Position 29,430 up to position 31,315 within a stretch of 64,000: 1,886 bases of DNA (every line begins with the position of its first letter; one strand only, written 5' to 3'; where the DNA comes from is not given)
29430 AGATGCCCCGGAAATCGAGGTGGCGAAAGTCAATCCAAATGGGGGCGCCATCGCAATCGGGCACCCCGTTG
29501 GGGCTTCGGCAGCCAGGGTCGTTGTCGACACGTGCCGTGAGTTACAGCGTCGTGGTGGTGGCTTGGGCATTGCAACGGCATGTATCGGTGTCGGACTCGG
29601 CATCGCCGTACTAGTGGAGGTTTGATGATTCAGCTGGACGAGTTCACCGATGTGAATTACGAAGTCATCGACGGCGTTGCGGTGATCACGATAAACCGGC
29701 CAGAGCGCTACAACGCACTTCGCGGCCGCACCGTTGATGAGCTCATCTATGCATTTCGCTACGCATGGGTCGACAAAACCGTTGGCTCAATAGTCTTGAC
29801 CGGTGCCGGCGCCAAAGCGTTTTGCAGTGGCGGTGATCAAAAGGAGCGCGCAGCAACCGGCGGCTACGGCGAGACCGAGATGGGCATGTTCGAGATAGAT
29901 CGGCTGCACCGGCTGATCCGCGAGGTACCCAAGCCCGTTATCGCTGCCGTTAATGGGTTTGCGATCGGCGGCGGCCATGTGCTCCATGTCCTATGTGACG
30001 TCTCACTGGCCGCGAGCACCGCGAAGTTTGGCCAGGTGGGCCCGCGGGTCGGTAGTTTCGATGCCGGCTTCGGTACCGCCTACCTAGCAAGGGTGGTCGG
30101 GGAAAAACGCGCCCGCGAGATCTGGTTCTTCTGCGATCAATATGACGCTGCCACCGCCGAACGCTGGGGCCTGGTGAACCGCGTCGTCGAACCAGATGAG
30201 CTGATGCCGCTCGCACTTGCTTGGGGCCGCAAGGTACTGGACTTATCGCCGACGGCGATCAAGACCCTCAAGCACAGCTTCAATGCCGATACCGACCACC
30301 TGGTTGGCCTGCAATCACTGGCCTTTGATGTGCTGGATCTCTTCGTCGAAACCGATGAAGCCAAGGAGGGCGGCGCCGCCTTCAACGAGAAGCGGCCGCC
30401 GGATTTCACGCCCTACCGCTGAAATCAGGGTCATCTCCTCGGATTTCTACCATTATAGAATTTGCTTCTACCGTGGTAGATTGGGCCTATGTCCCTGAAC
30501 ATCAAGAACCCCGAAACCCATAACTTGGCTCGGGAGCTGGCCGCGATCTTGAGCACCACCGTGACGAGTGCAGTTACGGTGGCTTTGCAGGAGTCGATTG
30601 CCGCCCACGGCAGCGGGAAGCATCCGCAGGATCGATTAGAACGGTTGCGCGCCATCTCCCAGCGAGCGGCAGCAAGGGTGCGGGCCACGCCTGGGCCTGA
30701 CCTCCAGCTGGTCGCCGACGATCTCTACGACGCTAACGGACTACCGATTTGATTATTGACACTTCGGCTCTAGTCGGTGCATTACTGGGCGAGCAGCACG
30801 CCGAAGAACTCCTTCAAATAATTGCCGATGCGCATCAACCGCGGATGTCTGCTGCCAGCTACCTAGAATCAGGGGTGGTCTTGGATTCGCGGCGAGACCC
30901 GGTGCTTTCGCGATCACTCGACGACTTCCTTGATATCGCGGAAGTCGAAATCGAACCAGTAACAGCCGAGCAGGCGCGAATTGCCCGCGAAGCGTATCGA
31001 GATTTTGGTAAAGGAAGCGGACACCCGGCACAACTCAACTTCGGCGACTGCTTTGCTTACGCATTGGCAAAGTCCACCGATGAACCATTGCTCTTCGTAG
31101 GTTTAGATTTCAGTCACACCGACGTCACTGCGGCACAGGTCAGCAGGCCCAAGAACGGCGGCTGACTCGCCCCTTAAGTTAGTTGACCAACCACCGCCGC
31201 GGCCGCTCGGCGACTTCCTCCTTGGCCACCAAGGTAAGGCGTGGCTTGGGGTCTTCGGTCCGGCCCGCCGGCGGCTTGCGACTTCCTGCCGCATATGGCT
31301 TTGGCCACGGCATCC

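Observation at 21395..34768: PaaX-linked CoA-thioester catabolic supercluster with an unusual enzyme combination (candidate undescribed aerobic hybrid pathway for an amino- or hydroxy-aromatic or alicyclic acid)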

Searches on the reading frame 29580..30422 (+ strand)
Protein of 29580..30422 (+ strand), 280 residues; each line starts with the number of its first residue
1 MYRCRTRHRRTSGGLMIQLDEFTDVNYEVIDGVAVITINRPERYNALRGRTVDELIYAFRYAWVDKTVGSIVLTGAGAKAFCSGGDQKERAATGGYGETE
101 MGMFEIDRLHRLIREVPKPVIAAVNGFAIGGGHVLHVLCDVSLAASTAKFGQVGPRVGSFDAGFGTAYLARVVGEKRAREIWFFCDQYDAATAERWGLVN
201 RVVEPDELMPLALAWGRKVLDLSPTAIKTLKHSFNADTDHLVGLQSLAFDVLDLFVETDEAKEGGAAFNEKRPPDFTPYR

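Call 3: search_protein_families(library=pfam, proteins=[window:29580-30422:+])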
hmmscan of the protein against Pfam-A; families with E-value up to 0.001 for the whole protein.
window:29580-30422:+ (280 aa): 2 families
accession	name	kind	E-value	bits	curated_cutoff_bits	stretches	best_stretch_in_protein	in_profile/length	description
PF00378.25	ECH_1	-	1.3e-67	228.2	27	1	31-277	4-249/251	Enoyl-CoA hydratase/isomerase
PF16113.10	ECH_2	-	1.9e-20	74.1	27.2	1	34-203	2-172/335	Enoyl-CoA hydratase/isomerase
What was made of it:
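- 29625..30422 (+): MenB-like crotonase (265 aa); inferred ring hydrolase running the MenB Dieckmann condensation in reverse. PF00378 (call 3).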

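Call 4: search_protein_families(library=ncbifam, proteins=[window:29580-30422:+])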
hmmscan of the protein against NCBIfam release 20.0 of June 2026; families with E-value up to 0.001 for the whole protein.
window:29580-30422:+ (280 aa): 71 families (the best 25 are shown)
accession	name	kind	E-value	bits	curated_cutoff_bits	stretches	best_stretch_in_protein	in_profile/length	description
NF005637.0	PRK07396.1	equivalog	1.9e-103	345.6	380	1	18-279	8-269/273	1,4-dihydroxy-2-naphthoyl-CoA synthase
TIGR01929.1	menB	equivalog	4.3e-95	318.2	342.7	1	22-277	1-257/259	1,4-dihydroxy-2-naphthoyl-CoA synthase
TIGR03210.1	badI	equivalog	4.6e-91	304.7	467.6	1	22-279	1-256/256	2-ketocyclohexanecarboxyl-CoA hydrolase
NF006186.0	PRK08321.1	equivalog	9.1e-77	258.6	378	1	19-279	19-298/302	1,4-dihydroxy-2-naphthoyl-CoA synthase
NF004475.0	PRK05809.1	subfamily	3.9e-48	164.2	394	1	21-276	2-257/260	short-chain-enoyl-CoA hydratase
NF051848.1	EnCoAHydtEchA19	equivalog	1.1e-45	156.2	400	1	31-277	8-256/258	enoyl-CoA hydratase EchA19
NF004517.0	PRK05862.1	equivalog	3.2e-45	154.6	396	1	27-277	8-255/257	enoyl-CoA hydratase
NF006109.0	PRK08260.1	subfamily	7.8e-45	153.4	320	1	21-277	2-276/296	enoyl-CoA hydratase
NF004840.0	PRK06190.1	equivalog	1.2e-44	152.9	253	1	27-241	8-220/260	enoyl-CoA hydratase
NF004857.0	PRK06210.1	equivalog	3.3e-43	148.1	341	1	20-278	5-274/275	enoyl-CoA hydratase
NF006007.0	PRK08138.1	subfamily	1.5e-42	145.8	355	1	29-277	14-259/261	enoyl-CoA hydratase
NF006699.0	PRK09245.1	subfamily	1.6e-41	142.3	354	1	26-277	6-264/266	crotonase/enoyl-CoA hydratase family protein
NF005802.0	PRK07657.1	equivalog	3.8e-41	141.3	363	1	26-276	6-257/260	enoyl-CoA hydratase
NF006008.0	PRK08139.1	equivalog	5.8e-41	140.8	313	1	27-277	15-264/266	enoyl-CoA hydratase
NF046063.1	oxepin_alt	equivalog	2.4e-40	138.7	300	1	30-275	7-254/254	oxepin-CoA hydrolase, alternative type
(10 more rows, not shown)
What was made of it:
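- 29625..30422 (+): MenB models score 345.6 (<380) and 318.2 (<342.7); the BadI model scores 304.7 (<467.6) (call 4).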

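Call 43: search_solved_structures(query=window:29625-30422:+, max_evalue=1e-20, show_alignments=2)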
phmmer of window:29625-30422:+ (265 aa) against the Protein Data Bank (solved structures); distinct sequences matched with E-value up to 1e-20: 79 (the best 60 are shown).
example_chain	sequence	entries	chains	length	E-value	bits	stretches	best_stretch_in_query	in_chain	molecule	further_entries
2iex_A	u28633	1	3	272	3.8e-92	311.6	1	6-264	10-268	Dihydroxynapthoic acid synthetase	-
2uzf_A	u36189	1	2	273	3.3e-84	285.6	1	4-263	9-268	NAPHTHOATE SYNTHASE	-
4els_A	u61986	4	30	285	3.2e-81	275.8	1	6-264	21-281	1,4-Dihydroxy-2-naphthoyl-CoA synthase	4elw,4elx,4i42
3t88_A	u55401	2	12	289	3.4e-81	275.7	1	6-264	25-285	1,4-Dihydroxy-2-naphthoyl-CoA synthase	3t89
3h02_A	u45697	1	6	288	1.1e-80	274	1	6-264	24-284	Naphthoate synthase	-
4eml_A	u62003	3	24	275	6.7e-79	268.2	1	7-264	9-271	Naphthoate synthase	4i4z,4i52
6ojm_A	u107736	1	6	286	3.3e-64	220.1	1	5-261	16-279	1,4-dihydroxy-2-naphthoyl-CoA synthase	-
1q51_A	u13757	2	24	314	4.3e-57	196.7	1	4-264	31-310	menB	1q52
3t8a_A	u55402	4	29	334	5.4e-57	196.4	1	4-264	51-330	1,4-Dihydroxy-2-naphthoyl-CoA synthase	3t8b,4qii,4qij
1rjm_A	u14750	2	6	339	5.6e-57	196.3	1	4-264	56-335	MenB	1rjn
5z7r_A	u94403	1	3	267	8.1e-40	140.1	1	10-258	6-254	Short-chain-enoyl-CoA hydratase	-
9qwv_A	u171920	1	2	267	1.9e-37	132.3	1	11-261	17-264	Enoyl-CoA hydratase, mitochondrial, putative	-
6lvp_A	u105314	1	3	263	1.1e-36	129.8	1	13-261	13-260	Enoyl-CoA hydratase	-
4fjw_D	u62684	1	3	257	3.6e-35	124.9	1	17-262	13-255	Probable enoyl-CoA hydratase echA8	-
3q0j_A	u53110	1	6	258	3.6e-35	124.8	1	16-262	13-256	enoyl-CoA hydratase echA8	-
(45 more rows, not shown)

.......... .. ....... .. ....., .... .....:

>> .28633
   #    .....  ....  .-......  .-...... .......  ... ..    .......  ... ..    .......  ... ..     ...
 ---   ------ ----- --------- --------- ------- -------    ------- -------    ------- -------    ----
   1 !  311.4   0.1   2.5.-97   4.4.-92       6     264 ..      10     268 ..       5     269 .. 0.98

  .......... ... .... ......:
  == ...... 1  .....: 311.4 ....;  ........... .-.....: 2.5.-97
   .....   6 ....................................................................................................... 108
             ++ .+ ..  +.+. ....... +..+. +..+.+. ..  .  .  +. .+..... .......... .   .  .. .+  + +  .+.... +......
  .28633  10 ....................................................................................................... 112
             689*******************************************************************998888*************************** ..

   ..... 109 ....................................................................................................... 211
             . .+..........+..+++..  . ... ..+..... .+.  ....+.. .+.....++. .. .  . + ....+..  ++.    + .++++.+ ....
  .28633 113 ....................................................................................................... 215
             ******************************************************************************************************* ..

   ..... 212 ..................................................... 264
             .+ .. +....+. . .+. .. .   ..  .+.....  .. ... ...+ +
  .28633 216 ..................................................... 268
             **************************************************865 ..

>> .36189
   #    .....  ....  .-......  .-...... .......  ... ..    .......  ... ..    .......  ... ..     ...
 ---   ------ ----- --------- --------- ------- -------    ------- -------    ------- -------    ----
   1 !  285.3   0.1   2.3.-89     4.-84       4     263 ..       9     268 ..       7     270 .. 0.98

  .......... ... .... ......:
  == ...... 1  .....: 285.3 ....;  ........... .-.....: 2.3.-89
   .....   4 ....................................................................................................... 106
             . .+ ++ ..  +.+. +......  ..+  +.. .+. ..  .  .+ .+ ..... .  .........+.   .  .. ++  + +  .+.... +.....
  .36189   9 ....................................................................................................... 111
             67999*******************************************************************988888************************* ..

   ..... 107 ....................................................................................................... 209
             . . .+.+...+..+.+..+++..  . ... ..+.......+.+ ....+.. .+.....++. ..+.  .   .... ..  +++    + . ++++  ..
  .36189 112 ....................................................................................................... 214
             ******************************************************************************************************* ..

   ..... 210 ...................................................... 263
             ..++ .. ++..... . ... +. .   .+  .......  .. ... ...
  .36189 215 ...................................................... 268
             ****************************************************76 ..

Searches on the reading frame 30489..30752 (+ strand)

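Call 85: search_protein_families(library=pfam, proteins=[window:30489-30752:+], max_evalue=0.01)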
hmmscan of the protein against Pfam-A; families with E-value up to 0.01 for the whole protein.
window:30489-30752:+ (87 aa): 1 family
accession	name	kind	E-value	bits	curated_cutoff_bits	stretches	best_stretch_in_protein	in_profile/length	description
PF07704.17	PSK_trans_fac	-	6.2e-20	72.3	28.3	1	1-86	1-82/82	Rv0623-like transcription factor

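Call 86: search_protein_families(library=ncbifam, proteins=[window:30489-30752:+], max_evalue=0.001)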
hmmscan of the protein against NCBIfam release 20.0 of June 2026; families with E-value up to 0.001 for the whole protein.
window:30489-30752:+ (87 aa): 0 families

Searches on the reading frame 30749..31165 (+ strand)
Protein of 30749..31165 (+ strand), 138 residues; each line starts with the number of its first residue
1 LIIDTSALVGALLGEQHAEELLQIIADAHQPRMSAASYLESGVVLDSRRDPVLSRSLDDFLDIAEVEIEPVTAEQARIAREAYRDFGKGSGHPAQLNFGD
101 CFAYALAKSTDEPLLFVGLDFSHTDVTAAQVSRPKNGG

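Call 6: search_protein_families(library=pfam, proteins=[window:30749-31165:+])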
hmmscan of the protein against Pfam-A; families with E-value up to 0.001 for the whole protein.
window:30749-31165:+ (138 aa): 1 family
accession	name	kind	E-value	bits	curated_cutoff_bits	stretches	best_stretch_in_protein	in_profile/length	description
PF01850.27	PIN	-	1.3e-16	61.7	23.6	1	1-125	1-118/120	PIN domain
